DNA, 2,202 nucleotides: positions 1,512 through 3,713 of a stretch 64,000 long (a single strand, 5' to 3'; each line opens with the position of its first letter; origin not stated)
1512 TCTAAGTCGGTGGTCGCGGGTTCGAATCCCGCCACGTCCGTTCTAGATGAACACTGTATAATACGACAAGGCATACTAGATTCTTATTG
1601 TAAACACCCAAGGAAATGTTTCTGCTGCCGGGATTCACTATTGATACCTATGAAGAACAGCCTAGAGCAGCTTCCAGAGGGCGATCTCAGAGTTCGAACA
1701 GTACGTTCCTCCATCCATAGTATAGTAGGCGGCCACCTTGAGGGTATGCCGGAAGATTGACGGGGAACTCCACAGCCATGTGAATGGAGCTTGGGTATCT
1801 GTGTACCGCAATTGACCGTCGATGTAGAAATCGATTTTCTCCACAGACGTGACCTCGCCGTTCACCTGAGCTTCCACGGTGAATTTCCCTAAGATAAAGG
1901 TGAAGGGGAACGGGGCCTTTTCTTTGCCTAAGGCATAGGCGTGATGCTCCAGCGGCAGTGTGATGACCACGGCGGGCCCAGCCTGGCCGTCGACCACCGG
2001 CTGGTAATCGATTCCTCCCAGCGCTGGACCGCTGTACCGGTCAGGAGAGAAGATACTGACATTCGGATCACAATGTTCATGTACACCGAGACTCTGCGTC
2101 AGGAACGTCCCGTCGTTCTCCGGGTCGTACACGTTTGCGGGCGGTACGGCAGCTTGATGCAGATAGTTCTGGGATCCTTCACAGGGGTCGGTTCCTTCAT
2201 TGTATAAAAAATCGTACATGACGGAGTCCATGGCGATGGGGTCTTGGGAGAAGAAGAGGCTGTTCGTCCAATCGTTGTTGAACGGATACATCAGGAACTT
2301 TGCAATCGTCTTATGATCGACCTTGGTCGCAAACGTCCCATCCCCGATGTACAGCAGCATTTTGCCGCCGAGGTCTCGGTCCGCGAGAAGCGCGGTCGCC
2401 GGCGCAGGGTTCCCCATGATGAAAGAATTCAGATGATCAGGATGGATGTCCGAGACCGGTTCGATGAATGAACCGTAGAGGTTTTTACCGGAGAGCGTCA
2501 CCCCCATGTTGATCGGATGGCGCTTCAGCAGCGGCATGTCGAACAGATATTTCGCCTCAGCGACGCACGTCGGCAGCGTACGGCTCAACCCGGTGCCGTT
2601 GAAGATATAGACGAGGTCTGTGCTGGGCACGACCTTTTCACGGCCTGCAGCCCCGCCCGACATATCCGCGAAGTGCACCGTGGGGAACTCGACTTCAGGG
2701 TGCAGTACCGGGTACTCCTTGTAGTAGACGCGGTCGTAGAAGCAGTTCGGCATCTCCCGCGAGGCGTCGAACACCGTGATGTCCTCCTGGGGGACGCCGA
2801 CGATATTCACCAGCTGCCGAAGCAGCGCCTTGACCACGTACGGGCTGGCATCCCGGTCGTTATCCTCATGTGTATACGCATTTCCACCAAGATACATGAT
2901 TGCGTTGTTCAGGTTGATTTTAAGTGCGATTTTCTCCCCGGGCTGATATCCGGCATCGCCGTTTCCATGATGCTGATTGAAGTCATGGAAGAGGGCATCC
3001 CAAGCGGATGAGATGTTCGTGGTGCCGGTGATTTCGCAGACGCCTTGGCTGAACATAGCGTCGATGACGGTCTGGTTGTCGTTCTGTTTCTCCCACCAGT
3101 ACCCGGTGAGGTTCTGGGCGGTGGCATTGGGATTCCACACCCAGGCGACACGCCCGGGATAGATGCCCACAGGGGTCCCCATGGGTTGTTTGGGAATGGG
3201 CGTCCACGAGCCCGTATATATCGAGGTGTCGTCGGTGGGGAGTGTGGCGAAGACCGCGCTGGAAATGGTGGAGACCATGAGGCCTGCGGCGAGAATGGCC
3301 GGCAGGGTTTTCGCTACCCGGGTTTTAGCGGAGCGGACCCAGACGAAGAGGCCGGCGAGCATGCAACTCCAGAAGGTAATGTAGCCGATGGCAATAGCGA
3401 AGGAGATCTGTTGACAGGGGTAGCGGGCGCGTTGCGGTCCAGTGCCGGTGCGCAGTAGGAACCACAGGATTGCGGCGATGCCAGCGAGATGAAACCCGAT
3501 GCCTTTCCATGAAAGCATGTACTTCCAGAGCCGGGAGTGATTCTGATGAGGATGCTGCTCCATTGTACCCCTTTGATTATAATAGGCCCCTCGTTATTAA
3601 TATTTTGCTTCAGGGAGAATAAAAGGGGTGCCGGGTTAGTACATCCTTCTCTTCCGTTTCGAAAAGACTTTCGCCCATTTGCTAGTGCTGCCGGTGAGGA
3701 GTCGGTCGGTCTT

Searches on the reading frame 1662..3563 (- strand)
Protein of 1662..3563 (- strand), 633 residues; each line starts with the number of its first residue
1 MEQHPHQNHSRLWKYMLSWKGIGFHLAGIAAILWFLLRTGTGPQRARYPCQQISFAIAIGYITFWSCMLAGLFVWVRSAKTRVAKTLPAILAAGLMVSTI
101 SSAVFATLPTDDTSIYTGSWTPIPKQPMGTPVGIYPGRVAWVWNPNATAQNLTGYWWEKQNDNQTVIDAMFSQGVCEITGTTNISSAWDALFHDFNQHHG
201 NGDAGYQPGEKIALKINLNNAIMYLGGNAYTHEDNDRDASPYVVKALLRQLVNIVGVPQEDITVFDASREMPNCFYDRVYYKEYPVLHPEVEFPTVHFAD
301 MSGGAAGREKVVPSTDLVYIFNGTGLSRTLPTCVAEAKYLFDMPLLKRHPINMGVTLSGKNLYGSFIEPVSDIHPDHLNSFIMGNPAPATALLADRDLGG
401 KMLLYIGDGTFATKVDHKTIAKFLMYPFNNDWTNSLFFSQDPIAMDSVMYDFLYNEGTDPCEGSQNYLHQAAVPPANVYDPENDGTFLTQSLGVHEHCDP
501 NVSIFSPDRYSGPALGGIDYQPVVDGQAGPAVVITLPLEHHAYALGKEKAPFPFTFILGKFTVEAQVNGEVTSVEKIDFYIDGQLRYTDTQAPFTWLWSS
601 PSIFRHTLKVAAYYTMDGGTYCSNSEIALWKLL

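Call 11: search_protein_families(library=pfam, proteins=[window:1662-3563:-], max_evalue=0.001)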
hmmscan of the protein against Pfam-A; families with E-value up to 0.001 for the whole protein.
window:1662-3563:- (633 aa): 2 families
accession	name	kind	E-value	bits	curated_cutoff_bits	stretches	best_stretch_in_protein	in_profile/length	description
PF17957.7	Big_7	-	1.5e-09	38.7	24.1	1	559-610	18-70/70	Bacterial Ig domain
PF04015.17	DUF362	-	4.3e-05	24.1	24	1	329-451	91-200/200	Domain of unknown function (DUF362)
